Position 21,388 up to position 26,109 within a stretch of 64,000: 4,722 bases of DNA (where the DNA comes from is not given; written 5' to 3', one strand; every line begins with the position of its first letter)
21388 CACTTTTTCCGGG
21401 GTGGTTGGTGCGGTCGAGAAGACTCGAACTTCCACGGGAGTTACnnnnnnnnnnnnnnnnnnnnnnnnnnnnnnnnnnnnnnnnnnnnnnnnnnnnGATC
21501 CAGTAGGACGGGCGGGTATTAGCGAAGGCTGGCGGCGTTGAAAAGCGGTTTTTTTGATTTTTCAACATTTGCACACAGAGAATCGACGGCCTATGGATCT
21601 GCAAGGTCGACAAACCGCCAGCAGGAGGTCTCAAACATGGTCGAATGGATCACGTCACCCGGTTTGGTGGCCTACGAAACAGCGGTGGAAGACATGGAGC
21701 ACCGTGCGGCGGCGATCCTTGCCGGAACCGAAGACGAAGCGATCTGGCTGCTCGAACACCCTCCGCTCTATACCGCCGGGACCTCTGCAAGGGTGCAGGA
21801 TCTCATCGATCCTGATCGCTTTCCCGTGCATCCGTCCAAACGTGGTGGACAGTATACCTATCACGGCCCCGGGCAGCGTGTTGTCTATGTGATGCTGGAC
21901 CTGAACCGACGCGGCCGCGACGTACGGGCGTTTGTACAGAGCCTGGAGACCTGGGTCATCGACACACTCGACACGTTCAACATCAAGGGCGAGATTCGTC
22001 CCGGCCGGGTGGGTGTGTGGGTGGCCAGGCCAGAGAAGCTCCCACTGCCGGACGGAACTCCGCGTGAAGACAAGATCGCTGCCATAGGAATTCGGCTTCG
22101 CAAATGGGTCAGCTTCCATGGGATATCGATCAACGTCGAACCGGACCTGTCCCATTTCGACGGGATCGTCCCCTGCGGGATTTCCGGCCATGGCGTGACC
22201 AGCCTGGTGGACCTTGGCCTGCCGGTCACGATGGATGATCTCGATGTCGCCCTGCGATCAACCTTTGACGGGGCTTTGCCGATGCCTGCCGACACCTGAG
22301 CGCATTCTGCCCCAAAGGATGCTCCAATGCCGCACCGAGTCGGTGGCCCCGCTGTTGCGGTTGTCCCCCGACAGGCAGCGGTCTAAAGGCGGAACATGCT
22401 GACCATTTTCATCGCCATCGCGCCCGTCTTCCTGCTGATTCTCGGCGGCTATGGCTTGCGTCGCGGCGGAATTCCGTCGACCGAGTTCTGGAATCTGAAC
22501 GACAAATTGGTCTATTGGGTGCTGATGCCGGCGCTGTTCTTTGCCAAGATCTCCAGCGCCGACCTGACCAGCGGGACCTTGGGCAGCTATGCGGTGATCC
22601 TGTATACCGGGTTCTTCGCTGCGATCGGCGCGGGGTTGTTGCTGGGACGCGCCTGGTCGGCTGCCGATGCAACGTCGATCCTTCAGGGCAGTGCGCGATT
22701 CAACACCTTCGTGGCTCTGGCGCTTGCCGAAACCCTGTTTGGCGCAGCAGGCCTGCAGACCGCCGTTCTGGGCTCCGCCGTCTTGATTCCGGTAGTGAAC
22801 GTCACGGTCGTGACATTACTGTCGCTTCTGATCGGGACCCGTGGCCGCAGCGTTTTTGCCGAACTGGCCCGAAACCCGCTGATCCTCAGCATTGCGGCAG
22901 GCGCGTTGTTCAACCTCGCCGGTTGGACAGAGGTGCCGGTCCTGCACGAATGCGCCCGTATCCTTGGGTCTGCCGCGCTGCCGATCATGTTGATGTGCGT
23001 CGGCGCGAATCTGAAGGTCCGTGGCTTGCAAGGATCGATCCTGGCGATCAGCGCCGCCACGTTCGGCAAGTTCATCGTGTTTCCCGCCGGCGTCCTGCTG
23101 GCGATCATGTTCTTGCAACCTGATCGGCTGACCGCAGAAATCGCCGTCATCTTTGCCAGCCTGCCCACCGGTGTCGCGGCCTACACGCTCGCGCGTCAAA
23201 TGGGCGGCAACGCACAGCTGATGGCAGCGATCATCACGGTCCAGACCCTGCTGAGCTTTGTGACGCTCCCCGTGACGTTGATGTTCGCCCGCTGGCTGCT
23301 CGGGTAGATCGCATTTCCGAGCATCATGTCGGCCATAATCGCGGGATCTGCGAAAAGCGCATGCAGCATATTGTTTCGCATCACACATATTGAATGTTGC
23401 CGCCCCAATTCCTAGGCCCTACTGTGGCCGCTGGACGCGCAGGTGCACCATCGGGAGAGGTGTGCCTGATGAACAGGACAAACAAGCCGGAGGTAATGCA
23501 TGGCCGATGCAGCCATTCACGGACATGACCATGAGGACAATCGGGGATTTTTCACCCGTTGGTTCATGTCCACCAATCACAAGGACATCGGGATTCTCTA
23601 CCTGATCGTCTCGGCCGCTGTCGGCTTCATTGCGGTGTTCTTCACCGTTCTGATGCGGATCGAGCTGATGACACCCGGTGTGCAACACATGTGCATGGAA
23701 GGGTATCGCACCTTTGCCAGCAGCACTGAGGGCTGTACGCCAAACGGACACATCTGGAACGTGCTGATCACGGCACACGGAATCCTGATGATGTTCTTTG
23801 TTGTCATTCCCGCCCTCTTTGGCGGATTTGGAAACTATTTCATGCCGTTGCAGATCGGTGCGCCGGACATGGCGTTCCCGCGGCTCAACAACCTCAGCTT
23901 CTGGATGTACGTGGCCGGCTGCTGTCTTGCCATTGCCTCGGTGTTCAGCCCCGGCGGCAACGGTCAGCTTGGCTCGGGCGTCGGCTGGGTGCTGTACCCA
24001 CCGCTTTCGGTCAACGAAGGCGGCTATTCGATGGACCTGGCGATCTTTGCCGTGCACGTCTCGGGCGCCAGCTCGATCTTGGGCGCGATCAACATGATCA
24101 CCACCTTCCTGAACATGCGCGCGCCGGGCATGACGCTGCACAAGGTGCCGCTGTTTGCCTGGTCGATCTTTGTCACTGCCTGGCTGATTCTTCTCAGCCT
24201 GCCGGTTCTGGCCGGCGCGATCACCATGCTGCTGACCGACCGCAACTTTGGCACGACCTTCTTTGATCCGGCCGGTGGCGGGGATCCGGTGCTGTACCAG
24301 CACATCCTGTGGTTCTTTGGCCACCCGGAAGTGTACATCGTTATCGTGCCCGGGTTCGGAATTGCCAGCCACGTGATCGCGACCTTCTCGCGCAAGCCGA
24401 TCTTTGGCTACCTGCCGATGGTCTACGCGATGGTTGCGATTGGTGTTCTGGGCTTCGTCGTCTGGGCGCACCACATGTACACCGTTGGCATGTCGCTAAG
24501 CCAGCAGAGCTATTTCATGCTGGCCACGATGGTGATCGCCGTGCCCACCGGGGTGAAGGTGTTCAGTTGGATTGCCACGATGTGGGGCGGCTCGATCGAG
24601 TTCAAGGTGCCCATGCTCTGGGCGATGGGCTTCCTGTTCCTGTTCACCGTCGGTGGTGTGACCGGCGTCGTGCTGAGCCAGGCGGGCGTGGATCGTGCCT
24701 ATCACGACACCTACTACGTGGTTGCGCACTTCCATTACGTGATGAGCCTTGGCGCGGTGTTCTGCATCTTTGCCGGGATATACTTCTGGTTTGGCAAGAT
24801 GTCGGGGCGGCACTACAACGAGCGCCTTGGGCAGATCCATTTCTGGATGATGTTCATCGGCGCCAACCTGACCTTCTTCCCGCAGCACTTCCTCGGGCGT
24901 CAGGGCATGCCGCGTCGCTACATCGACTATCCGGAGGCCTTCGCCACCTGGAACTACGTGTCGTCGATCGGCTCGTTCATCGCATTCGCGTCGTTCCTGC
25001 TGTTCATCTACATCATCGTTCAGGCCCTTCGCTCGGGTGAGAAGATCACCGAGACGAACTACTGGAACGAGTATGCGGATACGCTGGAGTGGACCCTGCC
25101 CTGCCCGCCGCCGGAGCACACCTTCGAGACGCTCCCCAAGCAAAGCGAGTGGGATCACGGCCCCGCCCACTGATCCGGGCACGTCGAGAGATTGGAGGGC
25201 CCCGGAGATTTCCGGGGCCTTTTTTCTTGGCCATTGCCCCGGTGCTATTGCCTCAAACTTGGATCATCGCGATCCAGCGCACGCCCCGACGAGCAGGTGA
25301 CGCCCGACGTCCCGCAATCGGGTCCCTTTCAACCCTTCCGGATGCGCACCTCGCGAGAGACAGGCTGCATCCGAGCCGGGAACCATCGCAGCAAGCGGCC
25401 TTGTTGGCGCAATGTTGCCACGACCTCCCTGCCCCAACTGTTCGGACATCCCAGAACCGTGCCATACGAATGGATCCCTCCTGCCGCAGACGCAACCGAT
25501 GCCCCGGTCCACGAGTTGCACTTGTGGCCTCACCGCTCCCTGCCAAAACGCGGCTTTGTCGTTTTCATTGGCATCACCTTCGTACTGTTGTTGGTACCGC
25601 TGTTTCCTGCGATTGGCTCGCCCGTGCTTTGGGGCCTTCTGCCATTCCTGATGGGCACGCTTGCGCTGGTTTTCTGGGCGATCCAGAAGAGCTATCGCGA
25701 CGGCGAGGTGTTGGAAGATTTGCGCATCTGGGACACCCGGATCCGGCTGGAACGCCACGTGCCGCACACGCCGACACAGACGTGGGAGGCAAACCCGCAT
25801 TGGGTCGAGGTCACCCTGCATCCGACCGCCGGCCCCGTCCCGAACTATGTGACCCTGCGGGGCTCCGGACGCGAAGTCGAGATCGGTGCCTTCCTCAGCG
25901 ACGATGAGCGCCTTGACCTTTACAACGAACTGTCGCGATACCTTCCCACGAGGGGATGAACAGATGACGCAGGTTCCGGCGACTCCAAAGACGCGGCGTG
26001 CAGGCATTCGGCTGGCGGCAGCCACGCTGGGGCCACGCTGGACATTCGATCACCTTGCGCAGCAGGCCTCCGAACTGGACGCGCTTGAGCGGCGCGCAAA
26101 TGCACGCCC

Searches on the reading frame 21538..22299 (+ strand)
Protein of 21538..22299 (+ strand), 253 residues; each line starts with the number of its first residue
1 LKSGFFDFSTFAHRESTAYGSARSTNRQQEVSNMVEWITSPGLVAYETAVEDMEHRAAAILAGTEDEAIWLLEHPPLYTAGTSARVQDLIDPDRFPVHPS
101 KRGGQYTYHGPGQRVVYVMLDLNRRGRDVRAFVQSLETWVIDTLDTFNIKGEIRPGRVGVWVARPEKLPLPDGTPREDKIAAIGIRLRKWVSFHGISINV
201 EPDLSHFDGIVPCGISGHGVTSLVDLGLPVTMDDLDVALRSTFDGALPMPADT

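Call 61: search_protein_families(library=pfam, proteins=[window:21538-22299:+], max_evalue=0.00001)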
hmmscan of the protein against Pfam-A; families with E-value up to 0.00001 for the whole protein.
window:21538-22299:+ (253 aa): 1 family
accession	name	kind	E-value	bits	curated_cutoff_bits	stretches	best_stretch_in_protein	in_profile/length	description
PF21948.1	LplA-B_cat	-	2.8e-34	119.3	27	1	56-243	12-199/200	Lipoyl protein ligase A/B catalytic domain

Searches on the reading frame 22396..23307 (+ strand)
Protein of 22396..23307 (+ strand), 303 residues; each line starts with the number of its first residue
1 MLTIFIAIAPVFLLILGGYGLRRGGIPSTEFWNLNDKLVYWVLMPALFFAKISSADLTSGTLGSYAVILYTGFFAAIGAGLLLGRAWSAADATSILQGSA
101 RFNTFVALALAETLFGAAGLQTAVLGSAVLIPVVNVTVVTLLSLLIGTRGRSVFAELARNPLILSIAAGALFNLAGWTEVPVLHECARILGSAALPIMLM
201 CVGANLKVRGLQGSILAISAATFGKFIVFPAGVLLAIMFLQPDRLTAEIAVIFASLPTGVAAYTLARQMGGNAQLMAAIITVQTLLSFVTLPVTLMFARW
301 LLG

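Call 61: search_protein_families(library=pfam, proteins=[window:22396-23307:+], max_evalue=0.00001)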
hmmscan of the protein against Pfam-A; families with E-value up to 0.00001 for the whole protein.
window:22396-23307:+ (303 aa): 1 family
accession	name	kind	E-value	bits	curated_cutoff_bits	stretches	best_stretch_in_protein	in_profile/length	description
PF03547.23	Mem_trans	-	1.2e-19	70.6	25.7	1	152-293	195-341/343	Membrane transport protein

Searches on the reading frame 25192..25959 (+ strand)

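Call 8: search_protein_families(library=pfam, proteins=[window:25192-25959:+], max_evalue=0.001)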
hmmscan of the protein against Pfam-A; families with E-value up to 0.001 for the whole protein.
window:25192-25959:+ (255 aa): 1 family
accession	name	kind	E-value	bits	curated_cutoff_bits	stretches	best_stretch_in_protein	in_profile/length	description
PF10003.15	DUF2244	-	8.8e-40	136.1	27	1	111-251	1-138/138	Integral membrane protein (DUF2244)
